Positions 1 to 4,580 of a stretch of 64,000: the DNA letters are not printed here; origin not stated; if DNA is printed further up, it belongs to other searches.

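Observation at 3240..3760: Catalytic Tyr to His substitution in the KR of a fully reducing (DH-cMT-ER-KR) module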

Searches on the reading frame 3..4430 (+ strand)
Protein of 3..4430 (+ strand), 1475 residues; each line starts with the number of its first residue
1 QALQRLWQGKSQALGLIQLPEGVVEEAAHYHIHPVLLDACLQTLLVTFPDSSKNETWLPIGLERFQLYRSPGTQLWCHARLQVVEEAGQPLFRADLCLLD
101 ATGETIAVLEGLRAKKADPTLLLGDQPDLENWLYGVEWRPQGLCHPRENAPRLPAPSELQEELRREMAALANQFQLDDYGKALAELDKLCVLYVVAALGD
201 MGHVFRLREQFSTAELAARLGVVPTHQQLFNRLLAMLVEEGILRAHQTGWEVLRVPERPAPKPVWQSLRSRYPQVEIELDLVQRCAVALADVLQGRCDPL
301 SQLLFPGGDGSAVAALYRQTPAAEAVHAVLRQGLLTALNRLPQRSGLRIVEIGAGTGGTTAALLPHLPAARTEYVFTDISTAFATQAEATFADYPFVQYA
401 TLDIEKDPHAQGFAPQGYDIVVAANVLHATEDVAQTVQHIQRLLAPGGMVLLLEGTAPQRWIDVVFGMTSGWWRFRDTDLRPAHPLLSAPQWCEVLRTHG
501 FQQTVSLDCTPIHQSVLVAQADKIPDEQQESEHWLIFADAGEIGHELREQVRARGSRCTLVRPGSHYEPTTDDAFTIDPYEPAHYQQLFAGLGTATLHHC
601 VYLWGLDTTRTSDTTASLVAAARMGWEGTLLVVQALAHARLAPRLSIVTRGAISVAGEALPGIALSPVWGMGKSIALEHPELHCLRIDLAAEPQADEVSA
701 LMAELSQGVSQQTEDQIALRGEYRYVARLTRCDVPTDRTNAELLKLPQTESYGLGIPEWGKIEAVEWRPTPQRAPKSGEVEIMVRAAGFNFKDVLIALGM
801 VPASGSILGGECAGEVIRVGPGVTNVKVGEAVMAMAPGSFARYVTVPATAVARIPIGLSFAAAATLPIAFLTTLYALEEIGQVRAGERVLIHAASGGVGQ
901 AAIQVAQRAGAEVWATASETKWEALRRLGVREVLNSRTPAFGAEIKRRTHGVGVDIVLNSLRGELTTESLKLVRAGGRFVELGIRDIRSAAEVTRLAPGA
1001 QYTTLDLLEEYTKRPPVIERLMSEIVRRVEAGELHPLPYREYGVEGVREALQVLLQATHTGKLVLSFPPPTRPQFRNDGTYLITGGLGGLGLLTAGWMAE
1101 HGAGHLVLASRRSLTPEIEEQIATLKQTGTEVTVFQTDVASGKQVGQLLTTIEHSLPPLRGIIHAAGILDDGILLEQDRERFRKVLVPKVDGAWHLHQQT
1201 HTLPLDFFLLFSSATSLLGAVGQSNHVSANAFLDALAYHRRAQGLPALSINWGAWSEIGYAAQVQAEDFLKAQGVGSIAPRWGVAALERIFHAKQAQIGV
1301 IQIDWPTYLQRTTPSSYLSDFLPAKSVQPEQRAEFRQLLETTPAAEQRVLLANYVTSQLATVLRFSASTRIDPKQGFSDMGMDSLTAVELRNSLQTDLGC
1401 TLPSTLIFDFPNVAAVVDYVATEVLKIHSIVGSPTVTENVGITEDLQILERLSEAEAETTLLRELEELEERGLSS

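Call 4: search_protein_families(library=pfam, proteins=[window:3-4430:+], max_evalue=0.001)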
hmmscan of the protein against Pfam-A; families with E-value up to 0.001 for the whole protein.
window:3-4430:+ (1475 aa): 19 families
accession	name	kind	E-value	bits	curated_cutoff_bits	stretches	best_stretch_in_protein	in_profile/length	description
PF08659.16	KR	-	2.4e-66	223.5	22.6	1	1079-1257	1-180/180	KR domain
PF14765.12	PS-DH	-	1e-27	97.1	23.7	1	1-117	38-159/166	Polyketide synthase dehydratase N-terminal domain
PF08242.18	Methyltransf_12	-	8.1e-22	78.2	30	1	350-450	1-98/98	Methyltransferase domain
PF13602.12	ADH_zinc_N_2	-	3.9e-19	70.3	27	1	928-1065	1-134/134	Zinc-binding dehydrogenase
PF00107.32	ADH_zinc_N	-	3.3e-16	59.9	31.8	1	897-986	1-92/129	Zinc-binding dehydrogenase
PF00550.31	PP-binding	-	1.6e-13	51.2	20.8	1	1354-1420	2-67/67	Phosphopantetheine attachment site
PF00106.31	adh_short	-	3.4e-13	50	26.6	1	1082-1198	4-117/195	short chain dehydrogenase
PF13489.12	Methyltransf_23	-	8e-13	48.9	27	1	334-502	9-160/164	Methyltransferase domain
PF08240.17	ADH_N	-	3.3e-12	47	23.5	1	777-855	2-103/104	Alcohol dehydrogenase GroES-like domain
PF08241.18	Methyltransf_11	-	1e-11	45.7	21.2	1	350-451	1-94/95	Methyltransferase domain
PF13649.12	Methyltransf_25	-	4e-11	43.9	27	1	349-448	1-97/97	Methyltransferase domain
PF18558.8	HTH_51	-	5.3e-11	42.5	50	1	162-249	2-87/88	Methyltransferase, Helix-turn-helix domain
PF13561.12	adh_short_C2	-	1.1e-08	35.4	27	1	1089-1200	7-115/236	Enoyl-(Acyl carrier protein) reductase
PF21394.3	Beta-ketacyl_N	-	1.9e-08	34.6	26.9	1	534-690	3-154/170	Beta-ketoacyl synthase-like, N-terminal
PF13847.12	Methyltransf_31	-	2.2e-06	27.9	27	1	344-452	2-109/145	Methyltransferase domain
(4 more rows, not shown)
